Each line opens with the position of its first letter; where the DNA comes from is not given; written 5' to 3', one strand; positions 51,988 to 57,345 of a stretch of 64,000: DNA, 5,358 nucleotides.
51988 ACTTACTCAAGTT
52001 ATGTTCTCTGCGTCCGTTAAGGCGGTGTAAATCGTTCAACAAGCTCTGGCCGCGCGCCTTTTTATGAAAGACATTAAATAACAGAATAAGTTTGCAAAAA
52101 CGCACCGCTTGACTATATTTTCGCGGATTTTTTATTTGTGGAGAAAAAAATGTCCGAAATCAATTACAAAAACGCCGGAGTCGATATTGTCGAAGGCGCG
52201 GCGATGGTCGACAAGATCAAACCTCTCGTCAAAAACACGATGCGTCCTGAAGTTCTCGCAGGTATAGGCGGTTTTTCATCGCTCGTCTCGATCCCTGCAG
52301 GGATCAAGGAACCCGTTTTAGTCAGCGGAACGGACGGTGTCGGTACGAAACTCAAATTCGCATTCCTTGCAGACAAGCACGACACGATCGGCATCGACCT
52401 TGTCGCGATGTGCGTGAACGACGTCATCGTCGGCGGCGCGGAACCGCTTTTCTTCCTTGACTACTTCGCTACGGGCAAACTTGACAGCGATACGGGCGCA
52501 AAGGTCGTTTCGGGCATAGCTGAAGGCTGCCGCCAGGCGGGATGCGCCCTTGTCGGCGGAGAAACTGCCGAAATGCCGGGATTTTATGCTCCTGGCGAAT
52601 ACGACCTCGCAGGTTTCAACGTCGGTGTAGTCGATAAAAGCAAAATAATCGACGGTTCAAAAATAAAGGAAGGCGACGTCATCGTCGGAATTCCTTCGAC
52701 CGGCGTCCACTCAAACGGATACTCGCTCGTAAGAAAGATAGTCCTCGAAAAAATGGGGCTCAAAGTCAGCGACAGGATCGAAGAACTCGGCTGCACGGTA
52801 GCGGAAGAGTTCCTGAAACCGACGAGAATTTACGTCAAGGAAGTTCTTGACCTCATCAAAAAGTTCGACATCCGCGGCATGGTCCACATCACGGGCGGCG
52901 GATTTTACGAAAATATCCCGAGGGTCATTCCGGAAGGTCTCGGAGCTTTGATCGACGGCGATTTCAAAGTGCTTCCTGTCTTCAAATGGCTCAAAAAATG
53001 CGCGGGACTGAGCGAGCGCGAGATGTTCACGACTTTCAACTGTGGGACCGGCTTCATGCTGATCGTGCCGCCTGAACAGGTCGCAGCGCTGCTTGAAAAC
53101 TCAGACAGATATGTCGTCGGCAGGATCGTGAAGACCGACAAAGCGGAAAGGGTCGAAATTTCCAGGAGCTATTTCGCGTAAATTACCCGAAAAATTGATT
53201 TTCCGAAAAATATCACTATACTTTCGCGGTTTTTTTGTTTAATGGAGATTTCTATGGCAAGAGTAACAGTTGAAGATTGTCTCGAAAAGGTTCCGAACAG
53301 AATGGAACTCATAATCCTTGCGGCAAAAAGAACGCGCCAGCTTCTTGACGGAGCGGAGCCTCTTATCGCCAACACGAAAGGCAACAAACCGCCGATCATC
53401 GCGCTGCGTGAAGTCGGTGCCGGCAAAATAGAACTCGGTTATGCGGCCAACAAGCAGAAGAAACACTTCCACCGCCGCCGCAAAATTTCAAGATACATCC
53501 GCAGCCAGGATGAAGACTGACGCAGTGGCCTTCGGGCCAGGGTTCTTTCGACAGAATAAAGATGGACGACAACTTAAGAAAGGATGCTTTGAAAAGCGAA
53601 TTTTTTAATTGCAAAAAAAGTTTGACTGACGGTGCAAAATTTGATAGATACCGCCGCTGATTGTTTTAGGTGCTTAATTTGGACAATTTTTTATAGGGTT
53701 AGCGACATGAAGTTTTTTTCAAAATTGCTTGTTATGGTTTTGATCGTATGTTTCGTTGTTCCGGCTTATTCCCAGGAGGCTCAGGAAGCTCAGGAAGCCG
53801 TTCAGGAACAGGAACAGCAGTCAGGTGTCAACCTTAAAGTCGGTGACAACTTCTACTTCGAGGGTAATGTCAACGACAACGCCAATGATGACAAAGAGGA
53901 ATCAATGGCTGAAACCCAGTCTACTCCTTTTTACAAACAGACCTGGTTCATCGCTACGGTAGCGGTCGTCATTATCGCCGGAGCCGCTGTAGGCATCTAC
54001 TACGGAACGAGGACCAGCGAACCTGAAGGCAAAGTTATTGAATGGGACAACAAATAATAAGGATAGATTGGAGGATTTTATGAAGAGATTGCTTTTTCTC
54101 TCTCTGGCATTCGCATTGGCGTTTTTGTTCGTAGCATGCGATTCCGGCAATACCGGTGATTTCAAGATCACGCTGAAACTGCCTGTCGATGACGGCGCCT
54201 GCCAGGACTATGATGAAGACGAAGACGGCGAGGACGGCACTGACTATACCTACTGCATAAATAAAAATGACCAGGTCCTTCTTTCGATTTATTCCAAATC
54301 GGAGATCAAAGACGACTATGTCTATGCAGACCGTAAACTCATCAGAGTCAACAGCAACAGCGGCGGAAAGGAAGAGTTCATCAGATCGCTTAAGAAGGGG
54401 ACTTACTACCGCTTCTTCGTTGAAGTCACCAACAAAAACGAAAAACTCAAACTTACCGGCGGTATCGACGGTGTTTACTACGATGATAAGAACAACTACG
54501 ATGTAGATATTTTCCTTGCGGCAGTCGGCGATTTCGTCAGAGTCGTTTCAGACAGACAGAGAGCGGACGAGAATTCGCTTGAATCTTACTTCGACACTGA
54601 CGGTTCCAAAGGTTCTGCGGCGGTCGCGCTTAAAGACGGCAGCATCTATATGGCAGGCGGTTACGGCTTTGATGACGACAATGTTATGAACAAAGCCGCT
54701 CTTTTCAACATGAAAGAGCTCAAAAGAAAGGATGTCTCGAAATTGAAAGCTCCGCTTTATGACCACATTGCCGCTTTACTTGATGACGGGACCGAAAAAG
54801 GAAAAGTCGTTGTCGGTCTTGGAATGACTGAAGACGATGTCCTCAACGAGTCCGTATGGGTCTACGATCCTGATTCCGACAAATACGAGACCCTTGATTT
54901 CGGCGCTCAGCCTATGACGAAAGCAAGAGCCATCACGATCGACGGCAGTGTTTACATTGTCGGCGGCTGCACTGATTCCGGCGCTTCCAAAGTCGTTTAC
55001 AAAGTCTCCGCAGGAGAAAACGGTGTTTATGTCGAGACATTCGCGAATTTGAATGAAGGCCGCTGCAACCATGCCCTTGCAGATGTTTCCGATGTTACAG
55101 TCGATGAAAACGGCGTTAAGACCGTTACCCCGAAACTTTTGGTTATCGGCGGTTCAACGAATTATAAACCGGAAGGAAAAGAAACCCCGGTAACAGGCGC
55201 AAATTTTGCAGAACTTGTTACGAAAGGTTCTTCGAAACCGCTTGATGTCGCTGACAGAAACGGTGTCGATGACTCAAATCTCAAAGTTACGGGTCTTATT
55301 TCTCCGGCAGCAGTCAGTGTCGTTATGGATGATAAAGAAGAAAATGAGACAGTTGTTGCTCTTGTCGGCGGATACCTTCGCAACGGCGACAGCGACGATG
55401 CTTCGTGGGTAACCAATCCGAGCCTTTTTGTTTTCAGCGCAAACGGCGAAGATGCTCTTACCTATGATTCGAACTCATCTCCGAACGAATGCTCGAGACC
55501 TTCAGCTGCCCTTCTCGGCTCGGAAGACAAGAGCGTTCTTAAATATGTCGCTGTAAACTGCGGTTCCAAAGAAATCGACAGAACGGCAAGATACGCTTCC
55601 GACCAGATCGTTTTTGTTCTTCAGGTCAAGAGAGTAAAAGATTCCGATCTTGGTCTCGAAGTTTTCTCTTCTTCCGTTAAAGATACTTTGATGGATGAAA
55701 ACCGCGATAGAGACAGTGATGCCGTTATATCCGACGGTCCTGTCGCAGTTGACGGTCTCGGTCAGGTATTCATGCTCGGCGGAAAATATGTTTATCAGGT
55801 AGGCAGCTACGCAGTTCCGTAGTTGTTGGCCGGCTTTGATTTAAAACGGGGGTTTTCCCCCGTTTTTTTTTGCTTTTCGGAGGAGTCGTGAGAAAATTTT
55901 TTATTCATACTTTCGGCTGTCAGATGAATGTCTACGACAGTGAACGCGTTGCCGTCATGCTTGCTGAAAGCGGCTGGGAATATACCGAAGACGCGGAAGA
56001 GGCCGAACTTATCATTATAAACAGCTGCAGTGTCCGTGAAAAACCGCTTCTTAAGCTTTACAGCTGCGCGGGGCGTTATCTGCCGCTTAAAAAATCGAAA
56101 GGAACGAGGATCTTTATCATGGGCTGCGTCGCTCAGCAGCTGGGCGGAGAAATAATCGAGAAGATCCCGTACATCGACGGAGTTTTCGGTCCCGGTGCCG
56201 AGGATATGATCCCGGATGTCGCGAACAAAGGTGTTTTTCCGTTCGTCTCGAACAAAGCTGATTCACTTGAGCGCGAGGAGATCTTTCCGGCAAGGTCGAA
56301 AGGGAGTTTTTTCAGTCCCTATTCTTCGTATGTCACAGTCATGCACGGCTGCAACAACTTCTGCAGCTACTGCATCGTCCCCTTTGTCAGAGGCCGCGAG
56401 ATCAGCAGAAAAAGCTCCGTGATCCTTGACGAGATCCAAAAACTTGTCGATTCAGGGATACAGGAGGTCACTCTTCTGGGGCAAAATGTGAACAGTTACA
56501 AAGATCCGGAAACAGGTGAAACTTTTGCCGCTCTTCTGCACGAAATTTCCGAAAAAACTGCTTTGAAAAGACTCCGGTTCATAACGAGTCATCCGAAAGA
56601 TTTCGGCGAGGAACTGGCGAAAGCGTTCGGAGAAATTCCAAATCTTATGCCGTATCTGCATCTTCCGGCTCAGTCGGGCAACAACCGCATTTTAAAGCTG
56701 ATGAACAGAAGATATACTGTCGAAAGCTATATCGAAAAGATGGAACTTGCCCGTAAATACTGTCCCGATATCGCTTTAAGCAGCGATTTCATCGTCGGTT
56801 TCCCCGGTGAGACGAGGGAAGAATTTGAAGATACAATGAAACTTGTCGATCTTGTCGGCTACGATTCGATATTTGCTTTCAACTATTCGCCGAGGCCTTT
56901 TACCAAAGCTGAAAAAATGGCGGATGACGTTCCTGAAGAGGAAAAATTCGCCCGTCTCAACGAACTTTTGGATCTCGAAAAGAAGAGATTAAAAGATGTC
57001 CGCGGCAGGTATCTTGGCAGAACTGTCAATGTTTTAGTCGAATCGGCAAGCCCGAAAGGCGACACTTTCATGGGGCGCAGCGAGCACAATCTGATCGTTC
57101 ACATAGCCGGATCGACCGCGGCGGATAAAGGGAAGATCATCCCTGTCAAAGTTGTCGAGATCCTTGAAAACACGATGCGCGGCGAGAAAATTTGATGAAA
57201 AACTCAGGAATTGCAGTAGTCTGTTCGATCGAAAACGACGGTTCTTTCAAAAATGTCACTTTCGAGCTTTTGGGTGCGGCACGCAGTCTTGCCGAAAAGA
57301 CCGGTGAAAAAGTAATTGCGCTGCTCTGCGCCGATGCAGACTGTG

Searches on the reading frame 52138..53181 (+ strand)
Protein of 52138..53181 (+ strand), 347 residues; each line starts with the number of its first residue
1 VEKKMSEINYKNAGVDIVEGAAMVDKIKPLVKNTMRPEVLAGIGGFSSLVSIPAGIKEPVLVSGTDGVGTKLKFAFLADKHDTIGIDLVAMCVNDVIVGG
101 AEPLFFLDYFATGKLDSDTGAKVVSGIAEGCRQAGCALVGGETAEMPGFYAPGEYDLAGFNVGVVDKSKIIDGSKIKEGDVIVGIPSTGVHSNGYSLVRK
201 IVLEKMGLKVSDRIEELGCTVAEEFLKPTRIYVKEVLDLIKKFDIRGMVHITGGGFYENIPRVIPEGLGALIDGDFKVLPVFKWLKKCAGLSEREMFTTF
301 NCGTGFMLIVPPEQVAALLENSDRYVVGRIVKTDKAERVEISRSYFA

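Call 91: search_protein_families(library=pfam, proteins=[window:52138-53181:+], max_evalue=0.0001)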
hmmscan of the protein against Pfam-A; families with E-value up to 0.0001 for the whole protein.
window:52138-53181:+ (347 aa): 2 families
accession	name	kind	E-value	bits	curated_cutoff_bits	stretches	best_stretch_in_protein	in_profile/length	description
PF02769.27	AIRS_C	-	1.3e-30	107.1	23.1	1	177-336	1-151/156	AIR synthase related protein, C-terminal domain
PF00586.29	AIRS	-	1.7e-25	90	24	1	60-165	14-112/112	AIR synthase related protein, N-terminal domain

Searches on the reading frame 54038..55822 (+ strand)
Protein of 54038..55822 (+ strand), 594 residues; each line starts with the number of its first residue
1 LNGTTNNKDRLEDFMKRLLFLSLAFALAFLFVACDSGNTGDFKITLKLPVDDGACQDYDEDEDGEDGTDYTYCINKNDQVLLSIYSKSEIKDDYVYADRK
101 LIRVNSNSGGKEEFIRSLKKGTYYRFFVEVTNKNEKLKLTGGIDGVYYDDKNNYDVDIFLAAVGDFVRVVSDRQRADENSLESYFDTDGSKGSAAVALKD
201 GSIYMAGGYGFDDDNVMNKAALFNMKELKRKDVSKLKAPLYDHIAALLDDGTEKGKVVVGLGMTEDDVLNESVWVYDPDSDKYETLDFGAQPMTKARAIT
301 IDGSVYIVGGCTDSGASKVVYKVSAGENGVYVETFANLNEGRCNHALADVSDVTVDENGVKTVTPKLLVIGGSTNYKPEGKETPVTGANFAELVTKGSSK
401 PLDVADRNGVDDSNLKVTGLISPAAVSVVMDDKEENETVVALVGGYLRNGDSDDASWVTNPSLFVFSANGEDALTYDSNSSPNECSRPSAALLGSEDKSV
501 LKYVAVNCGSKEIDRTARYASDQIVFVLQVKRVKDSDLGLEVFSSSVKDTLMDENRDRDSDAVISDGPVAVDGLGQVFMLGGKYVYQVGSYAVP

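Call 91: search_protein_families(library=pfam, proteins=[window:54038-55822:+], max_evalue=0.0001)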
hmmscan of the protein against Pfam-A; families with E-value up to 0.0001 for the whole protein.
window:54038-55822:+ (594 aa): 5 families
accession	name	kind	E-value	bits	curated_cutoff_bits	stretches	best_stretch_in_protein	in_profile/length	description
PF24681.1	Kelch_KLHDC2_KLHL20_DRC7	-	8.7e-08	32.2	50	1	194-346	3-158/221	KLHDC2/KLHL20/DRC7 Kelch-repeats domain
PF13418.12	Kelch_4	-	3e-07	30.7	21.6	0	193-226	5-37/49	Galactose oxidase, central domain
PF01344.31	Kelch_1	-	2e-06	27.6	20.1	0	298-322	7-31/46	Kelch motif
PF13964.12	Kelch_6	-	6.6e-06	26.4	25.3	0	195-226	6-36/50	Kelch motif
PF25210.1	Kelch_FKB95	-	1.9e-05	24.9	70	0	267-315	54-102/268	FKB95, Kelch-repeats domain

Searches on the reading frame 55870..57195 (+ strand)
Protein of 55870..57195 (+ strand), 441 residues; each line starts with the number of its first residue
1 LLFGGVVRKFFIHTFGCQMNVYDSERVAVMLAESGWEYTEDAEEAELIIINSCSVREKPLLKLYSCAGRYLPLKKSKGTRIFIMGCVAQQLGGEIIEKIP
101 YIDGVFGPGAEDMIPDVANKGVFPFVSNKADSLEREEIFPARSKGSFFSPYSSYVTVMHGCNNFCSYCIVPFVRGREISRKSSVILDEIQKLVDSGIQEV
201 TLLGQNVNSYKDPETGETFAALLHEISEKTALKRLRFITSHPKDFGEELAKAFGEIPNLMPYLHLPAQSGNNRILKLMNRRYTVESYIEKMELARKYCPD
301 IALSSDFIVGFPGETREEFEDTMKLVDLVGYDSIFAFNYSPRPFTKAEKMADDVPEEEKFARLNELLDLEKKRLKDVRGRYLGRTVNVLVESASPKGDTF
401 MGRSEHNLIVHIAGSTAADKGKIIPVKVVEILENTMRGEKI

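Call 91: search_protein_families(library=pfam, proteins=[window:55870-57195:+], max_evalue=0.0001)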
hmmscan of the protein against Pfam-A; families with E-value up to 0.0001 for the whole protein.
window:55870-57195:+ (441 aa): 3 families
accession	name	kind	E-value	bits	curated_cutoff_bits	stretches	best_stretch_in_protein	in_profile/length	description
PF04055.27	Radical_SAM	-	1.4e-29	103.8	29.5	1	156-326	2-166/166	Radical SAM superfamily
PF00919.26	UPF0004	-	7.2e-26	90.5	27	1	9-107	1-98/98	Uncharacterized protein family UPF0004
PF01938.26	TRAM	-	4.4e-06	26.9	21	1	380-440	2-60/61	TRAM domain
